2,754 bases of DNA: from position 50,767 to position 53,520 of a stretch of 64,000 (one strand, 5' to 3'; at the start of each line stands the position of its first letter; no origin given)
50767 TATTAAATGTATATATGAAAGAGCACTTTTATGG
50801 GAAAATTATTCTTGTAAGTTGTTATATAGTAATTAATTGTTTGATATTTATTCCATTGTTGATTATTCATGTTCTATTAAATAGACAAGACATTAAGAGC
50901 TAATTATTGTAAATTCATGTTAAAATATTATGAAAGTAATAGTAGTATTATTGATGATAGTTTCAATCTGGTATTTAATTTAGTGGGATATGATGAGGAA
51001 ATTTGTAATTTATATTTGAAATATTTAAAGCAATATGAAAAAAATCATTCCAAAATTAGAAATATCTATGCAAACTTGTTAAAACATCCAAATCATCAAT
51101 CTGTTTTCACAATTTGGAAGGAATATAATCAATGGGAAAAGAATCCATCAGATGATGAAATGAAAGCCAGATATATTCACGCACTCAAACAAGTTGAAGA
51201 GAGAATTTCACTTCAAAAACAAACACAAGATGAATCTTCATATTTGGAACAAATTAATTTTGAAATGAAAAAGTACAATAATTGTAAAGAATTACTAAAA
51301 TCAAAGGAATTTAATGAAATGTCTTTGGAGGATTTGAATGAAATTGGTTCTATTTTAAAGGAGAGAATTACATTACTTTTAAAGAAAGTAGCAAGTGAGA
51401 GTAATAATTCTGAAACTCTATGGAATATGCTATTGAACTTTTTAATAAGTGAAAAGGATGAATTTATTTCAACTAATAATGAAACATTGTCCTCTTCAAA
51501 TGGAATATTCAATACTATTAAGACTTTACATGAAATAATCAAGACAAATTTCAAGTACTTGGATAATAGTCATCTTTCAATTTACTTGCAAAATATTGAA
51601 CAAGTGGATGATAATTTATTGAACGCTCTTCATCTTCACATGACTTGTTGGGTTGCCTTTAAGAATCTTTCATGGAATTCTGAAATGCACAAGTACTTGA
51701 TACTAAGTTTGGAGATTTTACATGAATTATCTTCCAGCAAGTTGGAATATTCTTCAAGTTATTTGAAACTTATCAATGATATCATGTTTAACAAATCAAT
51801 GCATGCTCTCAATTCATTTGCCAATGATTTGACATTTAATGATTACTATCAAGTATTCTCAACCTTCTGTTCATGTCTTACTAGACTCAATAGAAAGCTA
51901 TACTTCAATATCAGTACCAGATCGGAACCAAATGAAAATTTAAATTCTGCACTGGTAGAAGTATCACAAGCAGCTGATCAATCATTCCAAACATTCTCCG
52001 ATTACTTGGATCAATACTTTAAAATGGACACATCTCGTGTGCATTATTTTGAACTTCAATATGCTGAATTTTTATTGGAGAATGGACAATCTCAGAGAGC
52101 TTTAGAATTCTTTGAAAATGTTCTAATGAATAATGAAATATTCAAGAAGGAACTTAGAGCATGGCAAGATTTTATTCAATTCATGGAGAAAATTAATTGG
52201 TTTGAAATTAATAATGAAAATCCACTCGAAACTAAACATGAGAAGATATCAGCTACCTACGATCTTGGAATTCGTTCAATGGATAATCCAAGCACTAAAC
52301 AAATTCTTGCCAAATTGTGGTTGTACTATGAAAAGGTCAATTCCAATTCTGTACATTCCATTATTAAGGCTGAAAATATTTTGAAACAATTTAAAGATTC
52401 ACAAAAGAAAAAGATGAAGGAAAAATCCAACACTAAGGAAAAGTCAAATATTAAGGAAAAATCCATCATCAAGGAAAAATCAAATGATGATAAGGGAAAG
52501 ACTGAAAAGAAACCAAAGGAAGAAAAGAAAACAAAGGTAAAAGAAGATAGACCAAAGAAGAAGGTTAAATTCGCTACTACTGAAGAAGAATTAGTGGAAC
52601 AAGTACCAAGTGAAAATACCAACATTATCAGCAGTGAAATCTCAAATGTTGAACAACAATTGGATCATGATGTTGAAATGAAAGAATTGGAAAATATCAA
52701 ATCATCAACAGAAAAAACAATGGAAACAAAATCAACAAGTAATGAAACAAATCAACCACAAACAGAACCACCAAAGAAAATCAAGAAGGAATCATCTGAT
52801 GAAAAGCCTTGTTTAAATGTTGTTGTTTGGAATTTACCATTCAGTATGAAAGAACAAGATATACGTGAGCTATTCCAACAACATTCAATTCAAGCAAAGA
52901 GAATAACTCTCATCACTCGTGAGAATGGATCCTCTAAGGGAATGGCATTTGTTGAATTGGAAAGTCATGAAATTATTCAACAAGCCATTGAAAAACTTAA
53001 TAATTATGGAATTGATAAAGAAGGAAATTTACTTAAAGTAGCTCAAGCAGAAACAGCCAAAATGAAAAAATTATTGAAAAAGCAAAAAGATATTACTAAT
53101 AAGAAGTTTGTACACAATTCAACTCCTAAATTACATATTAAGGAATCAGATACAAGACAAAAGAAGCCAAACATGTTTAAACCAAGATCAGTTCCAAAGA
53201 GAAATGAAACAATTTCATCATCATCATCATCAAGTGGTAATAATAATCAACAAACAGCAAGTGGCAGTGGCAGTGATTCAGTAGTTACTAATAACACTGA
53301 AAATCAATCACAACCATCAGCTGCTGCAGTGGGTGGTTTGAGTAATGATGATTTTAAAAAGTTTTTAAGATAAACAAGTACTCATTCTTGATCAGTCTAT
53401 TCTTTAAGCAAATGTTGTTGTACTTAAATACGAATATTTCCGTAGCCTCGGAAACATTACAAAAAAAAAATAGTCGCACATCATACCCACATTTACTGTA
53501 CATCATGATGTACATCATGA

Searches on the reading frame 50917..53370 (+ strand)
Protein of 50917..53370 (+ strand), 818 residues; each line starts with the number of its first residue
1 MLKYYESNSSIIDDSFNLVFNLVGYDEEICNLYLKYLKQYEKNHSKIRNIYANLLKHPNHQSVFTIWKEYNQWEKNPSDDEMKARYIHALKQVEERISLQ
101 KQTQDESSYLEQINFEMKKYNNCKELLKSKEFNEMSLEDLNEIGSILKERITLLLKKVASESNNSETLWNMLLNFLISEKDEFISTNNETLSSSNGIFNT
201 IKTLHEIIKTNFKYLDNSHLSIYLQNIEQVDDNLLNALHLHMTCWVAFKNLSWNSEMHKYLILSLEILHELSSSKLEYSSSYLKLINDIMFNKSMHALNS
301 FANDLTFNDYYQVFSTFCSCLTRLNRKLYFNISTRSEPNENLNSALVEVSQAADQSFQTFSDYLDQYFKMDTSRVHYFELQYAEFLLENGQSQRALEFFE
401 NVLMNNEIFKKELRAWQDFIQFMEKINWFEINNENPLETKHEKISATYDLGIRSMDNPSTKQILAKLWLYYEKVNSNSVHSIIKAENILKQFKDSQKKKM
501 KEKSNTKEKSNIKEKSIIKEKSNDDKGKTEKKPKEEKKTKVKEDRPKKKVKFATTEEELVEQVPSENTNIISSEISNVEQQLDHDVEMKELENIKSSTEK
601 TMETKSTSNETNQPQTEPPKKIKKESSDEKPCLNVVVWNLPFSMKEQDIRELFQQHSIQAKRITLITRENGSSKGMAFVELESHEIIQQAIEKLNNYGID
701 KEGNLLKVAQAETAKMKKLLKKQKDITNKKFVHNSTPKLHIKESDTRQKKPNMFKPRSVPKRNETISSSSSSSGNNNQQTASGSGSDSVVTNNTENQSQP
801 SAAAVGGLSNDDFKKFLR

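Call 14: search_protein_families(library=pfam, proteins=[window:50917-53370:+], max_evalue=0.01)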
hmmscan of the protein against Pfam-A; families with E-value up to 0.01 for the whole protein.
window:50917-53370:+ (818 aa): 1 family
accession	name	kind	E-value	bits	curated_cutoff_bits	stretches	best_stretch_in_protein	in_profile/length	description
PF00076.28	RRM_1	-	4.5e-13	49.3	20.7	1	635-700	1-65/70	RNA recognition motif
